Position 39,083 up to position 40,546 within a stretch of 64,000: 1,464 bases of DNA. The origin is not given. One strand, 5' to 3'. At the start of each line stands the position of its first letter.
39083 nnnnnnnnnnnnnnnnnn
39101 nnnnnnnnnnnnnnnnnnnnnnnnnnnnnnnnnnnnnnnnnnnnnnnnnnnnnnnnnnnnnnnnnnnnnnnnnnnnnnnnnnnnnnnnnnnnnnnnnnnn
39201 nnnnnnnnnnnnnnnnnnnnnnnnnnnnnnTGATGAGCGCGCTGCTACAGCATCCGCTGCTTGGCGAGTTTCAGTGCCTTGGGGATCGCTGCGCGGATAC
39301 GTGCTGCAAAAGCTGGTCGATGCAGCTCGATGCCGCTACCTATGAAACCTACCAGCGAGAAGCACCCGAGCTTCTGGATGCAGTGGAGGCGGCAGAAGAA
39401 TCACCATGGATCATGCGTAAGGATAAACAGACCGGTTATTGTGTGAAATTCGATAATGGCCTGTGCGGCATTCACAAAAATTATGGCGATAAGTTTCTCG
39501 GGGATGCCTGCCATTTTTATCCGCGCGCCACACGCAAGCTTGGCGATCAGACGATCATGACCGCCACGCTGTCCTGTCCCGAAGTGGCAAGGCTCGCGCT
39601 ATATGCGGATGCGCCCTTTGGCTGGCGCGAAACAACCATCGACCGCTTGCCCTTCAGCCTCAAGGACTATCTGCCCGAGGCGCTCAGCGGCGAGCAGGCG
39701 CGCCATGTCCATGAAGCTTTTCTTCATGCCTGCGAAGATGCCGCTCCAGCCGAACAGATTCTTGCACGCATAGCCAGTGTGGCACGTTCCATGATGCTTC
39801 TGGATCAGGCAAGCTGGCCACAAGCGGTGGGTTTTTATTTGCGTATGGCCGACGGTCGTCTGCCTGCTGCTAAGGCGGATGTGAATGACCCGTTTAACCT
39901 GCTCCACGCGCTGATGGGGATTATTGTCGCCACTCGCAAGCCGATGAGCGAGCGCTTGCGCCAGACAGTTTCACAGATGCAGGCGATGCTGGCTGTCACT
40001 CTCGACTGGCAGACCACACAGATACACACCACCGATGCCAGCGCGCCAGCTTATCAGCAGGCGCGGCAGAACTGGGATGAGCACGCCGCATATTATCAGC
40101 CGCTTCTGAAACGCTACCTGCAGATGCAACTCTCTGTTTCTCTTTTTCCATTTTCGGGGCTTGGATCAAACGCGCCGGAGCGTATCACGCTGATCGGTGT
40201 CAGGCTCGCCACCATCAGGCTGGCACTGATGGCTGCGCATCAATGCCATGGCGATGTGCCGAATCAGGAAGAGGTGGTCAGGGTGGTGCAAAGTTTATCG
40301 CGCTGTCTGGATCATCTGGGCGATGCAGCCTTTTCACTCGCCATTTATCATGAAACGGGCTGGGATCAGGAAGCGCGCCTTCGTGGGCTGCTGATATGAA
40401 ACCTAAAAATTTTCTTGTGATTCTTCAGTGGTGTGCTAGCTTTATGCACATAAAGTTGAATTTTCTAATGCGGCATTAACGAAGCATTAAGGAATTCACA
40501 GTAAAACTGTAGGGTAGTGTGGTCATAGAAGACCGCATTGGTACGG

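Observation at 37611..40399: Translationally coupled TPR-SAM methyltransferase and FliB-like methylase sit between fliW and the giant flagellin gene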

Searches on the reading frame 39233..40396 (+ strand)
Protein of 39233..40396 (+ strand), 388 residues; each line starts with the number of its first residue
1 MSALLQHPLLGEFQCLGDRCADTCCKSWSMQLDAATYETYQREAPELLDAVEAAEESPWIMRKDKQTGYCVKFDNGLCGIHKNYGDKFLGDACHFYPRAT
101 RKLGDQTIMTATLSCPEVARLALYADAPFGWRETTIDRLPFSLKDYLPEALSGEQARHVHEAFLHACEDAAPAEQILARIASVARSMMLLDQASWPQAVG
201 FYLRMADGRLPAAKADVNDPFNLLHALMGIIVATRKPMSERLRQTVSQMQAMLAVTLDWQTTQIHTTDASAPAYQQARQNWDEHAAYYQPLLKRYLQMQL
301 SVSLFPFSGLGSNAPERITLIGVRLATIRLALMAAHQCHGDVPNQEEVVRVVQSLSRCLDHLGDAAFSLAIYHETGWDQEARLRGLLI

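Call 5: search_protein_families(library=pfam, proteins=[window:39233-40396:+], max_evalue=0.01)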
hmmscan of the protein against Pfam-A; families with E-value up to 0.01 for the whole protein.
window:39233-40396:+ (388 aa): 0 families

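Call 6: search_protein_families(library=ncbifam, proteins=[window:39233-40396:+], max_evalue=0.01)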
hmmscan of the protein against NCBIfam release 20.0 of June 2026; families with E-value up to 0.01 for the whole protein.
window:39233-40396:+ (388 aa): 1 family
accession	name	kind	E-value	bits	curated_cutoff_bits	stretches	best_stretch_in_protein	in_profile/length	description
NF038110.1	Lys_methyl_FliB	equivalog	3.5e-42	145.3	85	1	12-361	6-365/373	flagellin lysine-N-methylase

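Call 24: search_solved_structures(query=window:39233-40396:+, max_evalue=1)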
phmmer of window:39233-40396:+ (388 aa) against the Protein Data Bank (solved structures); distinct sequences matched with E-value up to 1: 0.

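Call 25: find_homologous_proteins(query=window:39233-40396:+, max_evalue=0.00001)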
Query window:39233-40396:+ (388 aa): 454 proteins with E <= 0.00001 among 8000 candidates; the best 120 are listed.
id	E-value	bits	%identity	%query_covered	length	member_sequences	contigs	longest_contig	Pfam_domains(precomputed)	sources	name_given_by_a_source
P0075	2.0e-255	865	97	100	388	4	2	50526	PF27117.1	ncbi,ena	-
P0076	1.8e-215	733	82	100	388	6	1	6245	PF27117.1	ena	-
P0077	5.2e-206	702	79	99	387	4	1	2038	PF27117.1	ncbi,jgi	jgi:lysine-N-methylase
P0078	3.1e-190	650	73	100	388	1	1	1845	PF27117.1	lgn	-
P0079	2.2e-163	562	64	100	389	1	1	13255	PF27117.1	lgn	-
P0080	2.7e-163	562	64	100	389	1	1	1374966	PF27117.1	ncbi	ncbi:MAG: flagellin lysine-N-methylase [Rickettsiales bacterium]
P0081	4.2e-163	561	64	98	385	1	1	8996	-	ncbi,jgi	jgi:lysine-N-methylase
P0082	1.4e-162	559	65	100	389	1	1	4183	PF27117.1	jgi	-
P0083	3.1e-161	555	63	100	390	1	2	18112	PF27117.1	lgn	-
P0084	9.8e-161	553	63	100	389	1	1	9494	PF27117.1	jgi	jgi:lysine-N-methylase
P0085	1.0e-160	553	63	100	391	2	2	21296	PF27117.1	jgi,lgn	-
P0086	1.1e-159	550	62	100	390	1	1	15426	PF27117.1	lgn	-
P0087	2.2e-159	549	63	100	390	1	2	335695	PF27117.1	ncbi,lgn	-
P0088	7.5e-158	544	62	99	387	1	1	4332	PF27117.1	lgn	-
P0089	7.2e-156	537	60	100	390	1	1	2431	PF27117.1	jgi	jgi:lysine-N-methylase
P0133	1.4e-135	470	54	100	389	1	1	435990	PF27117.1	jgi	jgi:lysine-N-methylase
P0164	2.2e-130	453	52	100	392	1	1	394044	-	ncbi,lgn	-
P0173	2.0e-129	450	54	100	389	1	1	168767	PF27117.1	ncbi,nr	ncbi:MAG: flagellin lysine-N-methylase [Rickettsiales bacterium]|nr:flagellin lysine-N-methylase [Ri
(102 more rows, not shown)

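Call 26: find_encoding_contigs(protein=P0133, flank=8000, max_places=2)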
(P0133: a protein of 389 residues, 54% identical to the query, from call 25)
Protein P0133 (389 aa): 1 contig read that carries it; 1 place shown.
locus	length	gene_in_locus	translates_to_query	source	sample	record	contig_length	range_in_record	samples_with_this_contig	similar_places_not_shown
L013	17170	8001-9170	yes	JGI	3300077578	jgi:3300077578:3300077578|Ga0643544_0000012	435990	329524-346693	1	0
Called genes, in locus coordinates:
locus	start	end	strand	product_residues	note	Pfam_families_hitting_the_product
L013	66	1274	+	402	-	PF02119:FlgI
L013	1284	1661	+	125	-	PF10135:Rod-binding (weak)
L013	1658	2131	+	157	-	-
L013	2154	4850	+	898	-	PF00460:Flg_bb_rod (weak), PF22638:FlgK_D1, PF06429:Flg_bbr_C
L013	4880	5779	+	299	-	PF00669:Flagellin_N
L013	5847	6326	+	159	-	PF02623:FliW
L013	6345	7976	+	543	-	PF07719:TPR_2 (faint), PF13174:TPR_6 (faint), PF12895:ANAPC3 (weak), PF13489:Methyltransf_23, PF08241:Methyltransf_11, PF08242:Methyltransf_12, PF13649:Methyltransf_25, PF13847:Methyltransf_31, +13 more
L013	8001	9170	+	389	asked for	PF27117:FliB_C (weak)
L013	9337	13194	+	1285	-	PF00669:Flagellin_N, PF00700:Flagellin_C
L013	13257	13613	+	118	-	-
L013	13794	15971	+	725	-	PF02465:FliD_N, PF07196:Flagellin_IN (weak), PF07195:FliD_C, PF07196:Flagellin_IN (weak), PF07195:FliD_C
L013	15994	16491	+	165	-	PF02561:FliS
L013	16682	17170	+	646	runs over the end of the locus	PF02120:Flg_hook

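Call 27: find_encoding_contigs(protein=P0164, flank=8000, max_places=2)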
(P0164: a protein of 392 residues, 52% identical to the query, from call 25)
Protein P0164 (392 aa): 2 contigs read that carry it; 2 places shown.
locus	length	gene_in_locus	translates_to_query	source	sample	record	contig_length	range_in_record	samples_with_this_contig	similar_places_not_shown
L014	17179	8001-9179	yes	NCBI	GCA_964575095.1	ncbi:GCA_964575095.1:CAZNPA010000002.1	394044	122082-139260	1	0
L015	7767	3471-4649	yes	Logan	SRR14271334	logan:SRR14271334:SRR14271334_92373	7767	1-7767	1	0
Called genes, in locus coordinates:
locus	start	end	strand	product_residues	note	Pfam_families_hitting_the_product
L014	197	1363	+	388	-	PF02119:FlgI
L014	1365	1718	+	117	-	PF10135:Rod-binding (weak)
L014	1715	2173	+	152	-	-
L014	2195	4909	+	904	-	PF00460:Flg_bb_rod, PF22638:FlgK_D1, PF06429:Flg_bbr_C (weak)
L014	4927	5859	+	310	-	PF00669:Flagellin_N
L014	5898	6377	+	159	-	PF02623:FliW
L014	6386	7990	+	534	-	PF14559:TPR_19 (weak), PF13432:TPR_16 (weak), PF14559:TPR_19, PF13489:Methyltransf_23, PF08241:Methyltransf_11, PF08242:Methyltransf_12, PF13649:Methyltransf_25, PF13847:Methyltransf_31, +16 more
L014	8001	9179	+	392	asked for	-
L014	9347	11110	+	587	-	PF00669:Flagellin_N, PF00700:Flagellin_C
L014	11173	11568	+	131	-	-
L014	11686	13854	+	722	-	PF02465:FliD_N, PF07196:Flagellin_IN (weak), PF07195:FliD_C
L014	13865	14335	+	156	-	PF02561:FliS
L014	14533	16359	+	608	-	PF02120:Flg_hook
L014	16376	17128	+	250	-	PF03963:FlgD, PF13861:FLgD_tudor (weak), PF13860:FlgD_ig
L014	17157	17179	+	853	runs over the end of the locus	PF00460:Flg_bb_rod (weak), PF22692:LlgE_F_G_D1, PF07559:FlgE_D2, PF06429:Flg_bbr_C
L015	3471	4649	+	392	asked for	-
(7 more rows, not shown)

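Call 28: find_encoding_contigs(protein=P0173, flank=8000, max_places=2)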
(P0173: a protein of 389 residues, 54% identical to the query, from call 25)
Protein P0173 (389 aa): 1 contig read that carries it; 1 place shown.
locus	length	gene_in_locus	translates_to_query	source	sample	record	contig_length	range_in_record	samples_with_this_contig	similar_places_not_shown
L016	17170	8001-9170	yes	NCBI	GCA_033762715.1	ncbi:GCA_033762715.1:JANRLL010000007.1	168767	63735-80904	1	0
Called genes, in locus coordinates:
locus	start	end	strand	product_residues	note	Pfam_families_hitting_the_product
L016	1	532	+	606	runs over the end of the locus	PF03717:PBP_dimer, PF00905:Transpeptidase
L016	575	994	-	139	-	PF21157:DksA_N, PF01258:zf-dskA_traR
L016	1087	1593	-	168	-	PF10768:FliX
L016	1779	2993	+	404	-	PF02119:FlgI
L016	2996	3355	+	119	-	PF10135:Rod-binding (weak)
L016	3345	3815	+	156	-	-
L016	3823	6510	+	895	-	PF00460:Flg_bb_rod, PF22638:FlgK_D1, PF06429:Flg_bbr_C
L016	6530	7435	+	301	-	PF00669:Flagellin_N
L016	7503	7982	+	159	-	PF02623:FliW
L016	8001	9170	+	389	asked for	PF27117:FliB_C (weak)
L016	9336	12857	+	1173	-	PF00669:Flagellin_N, PF00700:Flagellin_C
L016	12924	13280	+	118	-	-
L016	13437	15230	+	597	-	PF02465:FliD_N, PF07195:FliD_C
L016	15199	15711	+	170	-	PF02561:FliS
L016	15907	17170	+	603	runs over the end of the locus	PF02120:Flg_hook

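Call 31: find_related_loci(query=A2, collection=metagenome_contigs, flank=7000)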
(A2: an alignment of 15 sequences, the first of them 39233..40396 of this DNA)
Query A2 (388 aa) in metagenome_contigs; peptide patterns used: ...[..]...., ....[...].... (x = any residue, [..] = any of these).
104 stretches matched a pattern; 56 encode a relative of the query (tblastn E <= 1e-3); 55 distinct loci.
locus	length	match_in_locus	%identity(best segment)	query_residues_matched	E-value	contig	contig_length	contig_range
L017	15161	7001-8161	83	1-387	0e+0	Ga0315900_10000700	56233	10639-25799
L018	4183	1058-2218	65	1-387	8e-177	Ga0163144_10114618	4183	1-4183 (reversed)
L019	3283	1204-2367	59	1-387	3e-162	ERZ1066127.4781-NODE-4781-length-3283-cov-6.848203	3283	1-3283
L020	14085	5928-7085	59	1-387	1e-152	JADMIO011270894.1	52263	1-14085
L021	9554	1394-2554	57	1-387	4e-152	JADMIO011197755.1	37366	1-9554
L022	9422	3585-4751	58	1-387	3e-150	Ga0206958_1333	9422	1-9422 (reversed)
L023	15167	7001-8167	56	1-387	3e-146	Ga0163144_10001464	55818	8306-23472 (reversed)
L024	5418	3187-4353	57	1-387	1e-146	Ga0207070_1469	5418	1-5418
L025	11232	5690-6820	57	13-387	1e-142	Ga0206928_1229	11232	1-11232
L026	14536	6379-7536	56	4-387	1e-141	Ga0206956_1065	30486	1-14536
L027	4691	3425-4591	52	1-387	4e-141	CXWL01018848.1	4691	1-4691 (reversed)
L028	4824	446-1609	53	1-387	1e-139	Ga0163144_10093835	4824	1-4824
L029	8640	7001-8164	55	1-387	4e-136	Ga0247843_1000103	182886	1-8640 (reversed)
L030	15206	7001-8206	51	1-388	1e-134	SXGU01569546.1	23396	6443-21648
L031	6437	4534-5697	54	1-387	9e-133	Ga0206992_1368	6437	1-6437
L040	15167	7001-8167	57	1-387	1e-142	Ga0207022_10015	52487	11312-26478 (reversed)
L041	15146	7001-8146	48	9-387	2e-110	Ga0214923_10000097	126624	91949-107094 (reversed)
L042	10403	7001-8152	45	6-387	9e-109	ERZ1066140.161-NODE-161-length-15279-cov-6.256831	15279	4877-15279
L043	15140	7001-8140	48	9-387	7e-109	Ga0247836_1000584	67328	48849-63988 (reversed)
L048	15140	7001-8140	46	9-387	1e-105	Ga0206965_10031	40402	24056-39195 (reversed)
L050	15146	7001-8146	46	9-387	2e-104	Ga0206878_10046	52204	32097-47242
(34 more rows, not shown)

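Call 34: search_protein_families(library=pfam, proteins=[L042:8164-9831:+, L040:5439-6998:+, L040:3727-5439:+, L041:5362-6834:+, L041:8237-9343:+, L043:8130-9182:+, L048:8155-8994:+, L050:8162-9010:+, L024:2501-3178:+, L020:5004-5681:+], max_evalue=0.001)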
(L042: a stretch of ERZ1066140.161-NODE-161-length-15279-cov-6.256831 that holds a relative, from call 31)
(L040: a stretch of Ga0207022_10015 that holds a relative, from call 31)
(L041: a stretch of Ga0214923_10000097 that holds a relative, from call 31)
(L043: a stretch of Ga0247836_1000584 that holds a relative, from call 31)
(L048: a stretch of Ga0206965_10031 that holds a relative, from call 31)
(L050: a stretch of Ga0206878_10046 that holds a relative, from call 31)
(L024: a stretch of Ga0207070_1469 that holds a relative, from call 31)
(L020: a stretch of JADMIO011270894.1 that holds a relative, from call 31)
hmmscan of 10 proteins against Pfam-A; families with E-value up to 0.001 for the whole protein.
L042:8164-9831:+ (556 aa): 12 families
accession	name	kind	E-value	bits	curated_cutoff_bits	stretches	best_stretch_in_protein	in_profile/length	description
PF13469.12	Sulfotransfer_3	-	6.1e-36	125.1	27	1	303-498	1-216/216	Sulfotransferase family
PF00685.33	Sulfotransfer_1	-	1e-17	64.8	22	1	304-535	4-234/255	Sulfotransferase domain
PF14559.12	TPR_19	-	5.5e-12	46.3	25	1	105-161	9-65/68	Tetratricopeptide repeat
PF07719.23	TPR_2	-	3.8e-10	39.5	27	0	230-252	3-25/34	Tetratricopeptide repeat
PF23914.1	TPR_CcmH_CycH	-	4.2e-10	40.1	42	1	45-150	42-150/158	Cytochrome c-type biogenesis protein H TPR domain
PF13181.12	TPR_8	-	5.8e-10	39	25.7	0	229-252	2-25/34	Tetratricopeptide repeat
PF13431.12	TPR_17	-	5.9e-10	39.1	24.4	0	42-73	2-33/34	Tetratricopeptide repeat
PF00515.34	TPR_1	-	6.5e-10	38.8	27.8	0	230-252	3-25/34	Tetratricopeptide repeat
PF25063.1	ARM_TT21_C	-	8.1e-10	39.3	35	0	167-264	77-165/209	Tetratricopeptide repeat protein 21 C-terminal ARM domain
PF13428.12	TPR_14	-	1.1e-07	32.2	23.5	0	123-162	3-42/44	Tetratricopeptide repeat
PF13424.12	TPR_12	-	5.5e-07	30.1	30.1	0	60-115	10-73/77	Tetratricopeptide repeat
PF13432.12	TPR_16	-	6.9e-05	23.7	32.7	0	196-251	4-54/65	Tetratricopeptide repeat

L040:5439-6998:+ (520 aa): 13 families
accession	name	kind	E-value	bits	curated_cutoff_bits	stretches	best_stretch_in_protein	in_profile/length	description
PF13428.12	TPR_14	-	1.7e-12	47.2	23.5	2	28-68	2-42/44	Tetratricopeptide repeat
PF14559.12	TPR_19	-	2.8e-12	47.2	25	1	13-66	11-64/68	Tetratricopeptide repeat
PF07719.23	TPR_2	-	1.7e-10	40.6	27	0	130-162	1-33/34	Tetratricopeptide repeat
PF13371.12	TPR_9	-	1.9e-08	34.7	35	1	143-206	8-71/73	Tetratricopeptide repeat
PF00515.34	TPR_1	-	1.5e-07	31.3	27.8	0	137-162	8-33/34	Tetratricopeptide repeat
PF13181.12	TPR_8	-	1.8e-07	31.2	25.7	0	130-162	1-33/34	Tetratricopeptide repeat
PF12895.13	ANAPC3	-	4.9e-07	30.4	27.2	0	20-63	15-58/82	Anaphase-promoting complex, cyclosome, subunit 3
PF13431.12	TPR_17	-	7.2e-07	29.4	24.4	0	130-150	13-33/34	Tetratricopeptide repeat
PF13174.12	TPR_6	-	7.7e-07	29.8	26.3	0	33-60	6-33/33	Tetratricopeptide repeat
PF13432.12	TPR_16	-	1.6e-05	25.7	32.7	0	13-59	17-63/65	Tetratricopeptide repeat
PF13424.12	TPR_12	-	6.4e-05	23.5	30.1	0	133-170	6-45/77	Tetratricopeptide repeat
PF13429.12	TPR_15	-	0.00027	20.9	26.2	0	14-64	134-183/280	Tetratricopeptide repeat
PF13414.12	TPR_11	-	0.00038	20.5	26.8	0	177-202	7-32/42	TPR repeat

L040:3727-5439:+ (571 aa): 13 families
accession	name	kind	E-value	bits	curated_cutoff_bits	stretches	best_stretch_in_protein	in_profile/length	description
PF14559.12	TPR_19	-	5.2e-17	62.4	25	3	58-121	2-65/68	Tetratricopeptide repeat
PF13428.12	TPR_14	-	4.7e-15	55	23.5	1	47-89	1-43/44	Tetratricopeptide repeat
PF07719.23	TPR_2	-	1.7e-14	53.1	27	1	48-79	2-33/34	Tetratricopeptide repeat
PF13432.12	TPR_16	-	5.8e-13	49.4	32.7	2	27-79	11-63/65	Tetratricopeptide repeat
PF13431.12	TPR_17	-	1.1e-09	38.2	24.4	0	200-231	2-33/34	Tetratricopeptide repeat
PF00515.34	TPR_1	-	1.8e-09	37.5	27.8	1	48-79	2-33/34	Tetratricopeptide repeat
PF13371.12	TPR_9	-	4.8e-09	36.5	35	0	29-80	11-62/73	Tetratricopeptide repeat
PF12895.13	ANAPC3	-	1e-08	35.8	27.2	1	158-232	4-77/82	Anaphase-promoting complex, cyclosome, subunit 3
PF23914.1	TPR_CcmH_CycH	-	2.6e-08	34.3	42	1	52-121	55-127/158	Cytochrome c-type biogenesis protein H TPR domain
PF13424.12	TPR_12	-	7.6e-08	32.9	30.1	1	34-76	31-74/77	Tetratricopeptide repeat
PF13174.12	TPR_6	-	1.6e-07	32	26.3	0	27-44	14-31/33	Tetratricopeptide repeat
PF13176.12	TPR_7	-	2.4e-07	30.8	27.9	0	50-77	2-29/36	Tetratricopeptide repeat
PF13181.12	TPR_8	-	4.2e-07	30.1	25.7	0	48-78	2-32/34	Tetratricopeptide repeat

L041:5362-6834:+ (491 aa): 3 families
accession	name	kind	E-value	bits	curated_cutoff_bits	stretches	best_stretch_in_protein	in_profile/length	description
PF03796.21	DnaB_C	-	3.5e-101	338.3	27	1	197-480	1-255/255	DnaB-like helicase C terminal domain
PF00772.26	DnaB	-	4.9e-26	91.2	23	1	23-120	2-103/103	DnaB-like helicase N terminal domain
PF13481.12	AAA_25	-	1.3e-12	48.2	27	1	203-386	20-190/195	AAA domain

L041:8237-9343:+ (369 aa): 0 families

L043:8130-9182:+ (351 aa): 1 family
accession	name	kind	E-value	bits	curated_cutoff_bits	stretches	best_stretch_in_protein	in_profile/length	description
PF07963.17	N_methyl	-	2.5e-08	33.6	21.2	1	47-72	2-27/27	Prokaryotic N-terminal methylation motif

L048:8155-8994:+ (280 aa): 1 family
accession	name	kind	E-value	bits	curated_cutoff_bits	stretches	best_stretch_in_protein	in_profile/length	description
PF13524.12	Glyco_trans_1_2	-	0.00049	20.5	25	0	178-260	42-126/144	Glycosyl transferase-like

L050:8162-9010:+ (283 aa): 0 families

L024:2501-3178:+ (226 aa): 7 families
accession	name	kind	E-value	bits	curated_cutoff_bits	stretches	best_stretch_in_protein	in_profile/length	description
PF08241.18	Methyltransf_11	-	2.3e-11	44.6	21.2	1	67-159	1-95/95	Methyltransferase domain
PF13649.12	Methyltransf_25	-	3.4e-10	40.9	27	1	67-155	2-97/97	Methyltransferase domain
PF13847.12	Methyltransf_31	-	4.7e-09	36.5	27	1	61-160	2-110/145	Methyltransferase domain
PF08242.18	Methyltransf_12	-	9.8e-09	36.3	30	1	67-157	1-98/98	Methyltransferase domain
PF13489.12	Methyltransf_23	-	1.2e-08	35.3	27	1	47-161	8-118/164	Methyltransferase domain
PF05401.17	NodS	-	7.2e-05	23.1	24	1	55-152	34-134/201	Nodulation protein S (NodS)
PF01209.24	Ubie_methyltran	-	0.00014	21.7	20.1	1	19-119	7-104/233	ubiE/COQ5 methyltransferase family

L020:5004-5681:+ (226 aa): 18 families
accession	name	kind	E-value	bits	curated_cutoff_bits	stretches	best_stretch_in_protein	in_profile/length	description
PF00515.34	TPR_1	-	3.3e-18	65.1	27.8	1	74-107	1-34/34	Tetratricopeptide repeat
PF07719.23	TPR_2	-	4.2e-18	64.3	27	1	74-107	1-34/34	Tetratricopeptide repeat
PF13428.12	TPR_14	-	4.5e-15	55.1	23.5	0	76-112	3-39/44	Tetratricopeptide repeat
PF14559.12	TPR_19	-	4.8e-15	56.1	25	1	84-135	1-52/68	Tetratricopeptide repeat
PF13431.12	TPR_17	-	1.3e-14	53.6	24.4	0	66-93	5-32/34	Tetratricopeptide repeat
PF13432.12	TPR_16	-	9.4e-11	42.4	32.7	1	48-108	5-65/65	Tetratricopeptide repeat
PF13181.12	TPR_8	-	1.1e-09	38.1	25.7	0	40-72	1-33/34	Tetratricopeptide repeat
PF13424.12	TPR_12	-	1.6e-09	38.3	30.1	0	74-136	10-73/77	Tetratricopeptide repeat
PF12895.13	ANAPC3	-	1.6e-09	38.3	27.2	1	20-99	3-81/82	Anaphase-promoting complex, cyclosome, subunit 3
PF13414.12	TPR_11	-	9.9e-08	32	26.8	0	81-108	1-28/42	TPR repeat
PF23914.1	TPR_CcmH_CycH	-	2.3e-07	31.2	42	0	65-121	41-97/158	Cytochrome c-type biogenesis protein H TPR domain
PF13174.12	TPR_6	-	4.3e-06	27.5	26.3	0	77-105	3-31/33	Tetratricopeptide repeat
PF25063.1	ARM_TT21_C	-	6.9e-06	26.5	35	0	13-64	102-153/209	Tetratricopeptide repeat protein 21 C-terminal ARM domain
PF23300.3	HEAT_Nup120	-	2.6e-05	24.6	29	0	40-106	85-157/170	Nucleoporin Nup120, HEAT repeats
PF13176.12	TPR_7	-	7.3e-05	23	27.9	0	44-71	3-32/36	Tetratricopeptide repeat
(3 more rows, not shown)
